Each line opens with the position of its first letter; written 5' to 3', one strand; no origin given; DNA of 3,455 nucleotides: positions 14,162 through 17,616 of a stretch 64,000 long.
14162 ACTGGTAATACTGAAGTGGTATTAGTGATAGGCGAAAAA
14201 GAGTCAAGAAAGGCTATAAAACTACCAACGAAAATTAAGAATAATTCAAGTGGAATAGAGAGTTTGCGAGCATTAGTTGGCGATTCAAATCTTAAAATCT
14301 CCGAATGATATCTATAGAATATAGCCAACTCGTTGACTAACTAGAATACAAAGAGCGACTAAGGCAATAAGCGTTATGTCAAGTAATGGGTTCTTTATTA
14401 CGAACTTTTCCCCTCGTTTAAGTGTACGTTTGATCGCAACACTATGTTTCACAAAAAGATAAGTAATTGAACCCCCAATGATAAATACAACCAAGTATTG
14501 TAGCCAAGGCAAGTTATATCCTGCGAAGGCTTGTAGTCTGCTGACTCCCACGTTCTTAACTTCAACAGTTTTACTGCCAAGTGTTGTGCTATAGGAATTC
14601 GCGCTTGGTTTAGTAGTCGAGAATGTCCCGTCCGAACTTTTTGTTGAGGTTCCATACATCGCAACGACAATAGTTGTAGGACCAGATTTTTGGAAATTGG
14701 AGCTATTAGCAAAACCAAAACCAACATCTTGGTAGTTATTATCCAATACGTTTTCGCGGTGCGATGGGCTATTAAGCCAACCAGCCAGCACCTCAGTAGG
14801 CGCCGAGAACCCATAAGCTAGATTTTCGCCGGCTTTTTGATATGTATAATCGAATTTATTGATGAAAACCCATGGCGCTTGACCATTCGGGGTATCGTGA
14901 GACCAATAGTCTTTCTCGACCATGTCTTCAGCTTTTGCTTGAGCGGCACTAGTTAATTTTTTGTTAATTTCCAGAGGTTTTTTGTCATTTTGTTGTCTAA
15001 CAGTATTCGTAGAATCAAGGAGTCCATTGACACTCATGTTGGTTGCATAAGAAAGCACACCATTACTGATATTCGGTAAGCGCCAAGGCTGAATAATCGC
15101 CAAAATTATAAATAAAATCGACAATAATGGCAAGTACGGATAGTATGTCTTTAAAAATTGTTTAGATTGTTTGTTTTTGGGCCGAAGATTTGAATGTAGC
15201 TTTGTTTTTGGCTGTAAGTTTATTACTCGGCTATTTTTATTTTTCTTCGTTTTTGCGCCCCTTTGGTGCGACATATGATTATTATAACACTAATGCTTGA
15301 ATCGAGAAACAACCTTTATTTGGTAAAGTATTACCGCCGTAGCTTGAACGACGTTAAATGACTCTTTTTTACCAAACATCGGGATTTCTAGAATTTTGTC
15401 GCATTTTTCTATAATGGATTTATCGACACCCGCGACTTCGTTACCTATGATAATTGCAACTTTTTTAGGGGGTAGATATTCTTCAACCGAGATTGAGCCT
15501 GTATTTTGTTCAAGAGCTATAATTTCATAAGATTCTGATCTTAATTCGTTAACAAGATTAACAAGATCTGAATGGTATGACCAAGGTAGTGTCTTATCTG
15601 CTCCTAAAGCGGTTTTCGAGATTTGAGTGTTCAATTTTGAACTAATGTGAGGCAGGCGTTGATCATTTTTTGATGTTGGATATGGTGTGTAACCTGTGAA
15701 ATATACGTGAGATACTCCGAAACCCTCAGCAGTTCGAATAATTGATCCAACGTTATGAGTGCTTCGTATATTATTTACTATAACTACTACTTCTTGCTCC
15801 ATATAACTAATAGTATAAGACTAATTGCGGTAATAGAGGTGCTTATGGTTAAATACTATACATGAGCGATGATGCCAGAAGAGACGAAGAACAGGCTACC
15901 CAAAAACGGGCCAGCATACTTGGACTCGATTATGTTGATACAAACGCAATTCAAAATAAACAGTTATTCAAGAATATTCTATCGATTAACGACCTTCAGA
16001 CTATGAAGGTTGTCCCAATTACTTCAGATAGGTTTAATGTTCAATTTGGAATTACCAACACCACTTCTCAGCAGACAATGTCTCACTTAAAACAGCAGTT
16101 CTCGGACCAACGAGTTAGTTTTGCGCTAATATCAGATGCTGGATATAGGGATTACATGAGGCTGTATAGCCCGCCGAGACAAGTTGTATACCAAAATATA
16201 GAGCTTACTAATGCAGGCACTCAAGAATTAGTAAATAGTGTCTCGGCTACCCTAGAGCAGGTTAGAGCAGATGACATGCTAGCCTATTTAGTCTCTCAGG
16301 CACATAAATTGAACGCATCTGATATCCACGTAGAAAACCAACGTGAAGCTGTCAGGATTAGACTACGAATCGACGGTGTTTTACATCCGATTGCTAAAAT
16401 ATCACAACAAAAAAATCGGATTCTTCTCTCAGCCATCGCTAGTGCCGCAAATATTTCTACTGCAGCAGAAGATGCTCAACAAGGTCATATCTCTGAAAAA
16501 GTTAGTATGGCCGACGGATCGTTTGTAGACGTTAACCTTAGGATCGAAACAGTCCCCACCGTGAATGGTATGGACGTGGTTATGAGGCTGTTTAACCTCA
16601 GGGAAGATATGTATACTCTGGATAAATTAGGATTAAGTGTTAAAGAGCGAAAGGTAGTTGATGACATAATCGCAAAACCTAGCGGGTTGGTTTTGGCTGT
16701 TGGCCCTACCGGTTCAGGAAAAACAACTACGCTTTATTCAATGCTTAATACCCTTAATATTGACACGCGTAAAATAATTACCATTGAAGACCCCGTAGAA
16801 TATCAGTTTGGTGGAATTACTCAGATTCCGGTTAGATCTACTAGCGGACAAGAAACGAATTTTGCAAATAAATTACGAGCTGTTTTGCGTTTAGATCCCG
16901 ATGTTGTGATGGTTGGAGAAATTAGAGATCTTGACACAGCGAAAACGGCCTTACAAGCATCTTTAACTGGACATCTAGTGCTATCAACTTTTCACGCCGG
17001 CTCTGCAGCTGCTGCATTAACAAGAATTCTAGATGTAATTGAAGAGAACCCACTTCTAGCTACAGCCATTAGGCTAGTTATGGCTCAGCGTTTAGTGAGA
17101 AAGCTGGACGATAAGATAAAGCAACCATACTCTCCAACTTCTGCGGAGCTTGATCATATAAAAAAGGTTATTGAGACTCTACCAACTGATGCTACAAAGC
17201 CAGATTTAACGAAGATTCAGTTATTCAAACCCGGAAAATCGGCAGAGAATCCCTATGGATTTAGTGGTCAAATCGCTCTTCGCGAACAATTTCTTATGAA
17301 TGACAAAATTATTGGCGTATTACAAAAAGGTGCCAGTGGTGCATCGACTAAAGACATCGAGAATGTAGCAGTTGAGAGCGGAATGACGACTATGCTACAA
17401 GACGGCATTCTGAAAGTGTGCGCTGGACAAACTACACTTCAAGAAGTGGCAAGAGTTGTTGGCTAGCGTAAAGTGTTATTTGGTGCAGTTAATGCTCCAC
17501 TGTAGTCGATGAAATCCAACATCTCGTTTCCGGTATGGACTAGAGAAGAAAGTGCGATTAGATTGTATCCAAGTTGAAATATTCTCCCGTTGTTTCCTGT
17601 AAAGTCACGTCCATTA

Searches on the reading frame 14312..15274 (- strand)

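Call 8: search_protein_families(library=ncbifam, proteins=[window:14312-15274:-], max_evalue=0.00001)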
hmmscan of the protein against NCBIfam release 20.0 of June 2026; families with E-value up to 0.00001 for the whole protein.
window:14312-15274:- (320 aa): 2 families
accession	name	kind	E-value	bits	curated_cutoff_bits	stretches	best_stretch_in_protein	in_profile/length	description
TIGR02909.1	spore_YkwD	subfamily_domain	6.1e-30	103.8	171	1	85-195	8-118/127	uncharacterized protein, YkwD family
NF052539.1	DivAsocLipDalA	equivalog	9e-18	64.7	200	1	85-191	51-157/169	divisome-associated lipoprotein DalA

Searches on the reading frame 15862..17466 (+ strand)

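Call 8: search_protein_families(library=ncbifam, proteins=[window:15862-17466:+], max_evalue=0.00001)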
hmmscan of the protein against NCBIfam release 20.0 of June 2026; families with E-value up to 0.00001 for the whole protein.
window:15862-17466:+ (534 aa): 17 families
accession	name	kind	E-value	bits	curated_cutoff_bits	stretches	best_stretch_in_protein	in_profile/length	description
TIGR02533.1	type_II_gspE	equivalog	1.2e-105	354.1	630.25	1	40-532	4-485/486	type II secretion system ATPase GspE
TIGR02538.1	type_IV_pilB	equivalog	2.7e-93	313.5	675.65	1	8-532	42-561/564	type IV-A pilus assembly ATPase PilB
NF007755.0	PRK10436.1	equivalog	1.3e-87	294.5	617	1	59-534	28-460/465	type II secretion system protein GspE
NF053534.1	T4PilAsmATPsTfpB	equivalog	3.3e-81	273.4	850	1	37-533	94-582/584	type IV pilus assembly ATPase TfpB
NF041000.1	ATPase_ComGA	equivalog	1.9e-59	200.8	300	1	143-413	3-266/267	competence type IV pilus ATPase ComGA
TIGR01420.1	pilT_fam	subfamily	1.2e-52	179.3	319.1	1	140-418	2-274/343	PilT/PilU family type 4a pilus ATPase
TIGR02525.1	plasmid_TraJ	equivalog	4e-27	95.1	368.3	1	236-416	117-302/372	plasmid transfer ATPase TraJ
TIGR02524.1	dot_icm_DotB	equivalog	1.1e-23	84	463.3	1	137-418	7-291/358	Dot/Icm type IV secretion system ATPase DotB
NF058587.1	archaellum_moto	equivalog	1.3e-18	67.1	550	1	277-390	278-394/527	archaellum flagellar ATPase motor FlaI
TIGR02782.1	TrbB_P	equivalog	5.4e-18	65.3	304.55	1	176-397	45-260/303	P-type conjugative transfer ATPase TrbB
TIGR02788.1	VirB11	equivalog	1.1e-15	57.5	249.95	1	277-397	147-270/308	P-type DNA transfer ATPase VirB11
NF010469.0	PRK13894.1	subfamily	1.3e-14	54.3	508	1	262-403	138-278/320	conjugal transfer ATPase TrbB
NF053672.1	bindosome_BasE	exception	7.1e-14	51.4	1000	1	268-393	264-392/512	bindosome assembly system ATPase subunit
NF010407.0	PRK13833.1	subfamily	2.5e-13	50.1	499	1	176-394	50-264/323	conjugal transfer protein TrbB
TIGR03819.1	heli_sec_ATPase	hypoth_equivalog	1.8e-11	43.8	373.15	1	235-389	138-297/340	TadA family conjugal transfer-associated ATPase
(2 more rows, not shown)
